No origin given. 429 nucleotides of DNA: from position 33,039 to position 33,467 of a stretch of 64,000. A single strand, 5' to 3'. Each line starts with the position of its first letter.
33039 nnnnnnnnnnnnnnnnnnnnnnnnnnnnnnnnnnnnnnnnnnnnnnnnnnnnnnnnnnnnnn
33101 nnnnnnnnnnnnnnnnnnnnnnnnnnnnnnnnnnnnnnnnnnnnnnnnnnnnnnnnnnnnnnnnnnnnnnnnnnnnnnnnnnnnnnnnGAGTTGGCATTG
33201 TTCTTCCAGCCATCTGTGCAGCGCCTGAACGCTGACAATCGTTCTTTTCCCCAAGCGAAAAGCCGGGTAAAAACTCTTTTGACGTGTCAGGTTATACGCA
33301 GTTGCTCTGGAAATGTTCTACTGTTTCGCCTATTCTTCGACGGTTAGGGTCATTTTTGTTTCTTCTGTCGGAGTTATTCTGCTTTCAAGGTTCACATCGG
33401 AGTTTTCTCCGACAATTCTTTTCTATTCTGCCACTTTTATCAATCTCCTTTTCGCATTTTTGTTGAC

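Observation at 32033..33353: Integrase is TAG-free while the adjacent Xis-like gene has two TAGs in its first 12 codons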

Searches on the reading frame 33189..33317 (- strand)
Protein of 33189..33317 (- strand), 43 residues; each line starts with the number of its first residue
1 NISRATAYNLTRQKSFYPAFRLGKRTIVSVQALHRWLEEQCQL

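Call 72: search_protein_families(library=pfam, proteins=[window:33189-33317:-], max_evalue=0.001)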
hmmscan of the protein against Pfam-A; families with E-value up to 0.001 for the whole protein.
seq(43 aa): 1 family
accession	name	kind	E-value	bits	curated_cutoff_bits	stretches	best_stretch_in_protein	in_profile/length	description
PF12728.13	HTH_17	-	1.7e-07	31.8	27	1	1-40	12-50/51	Helix-turn-helix domain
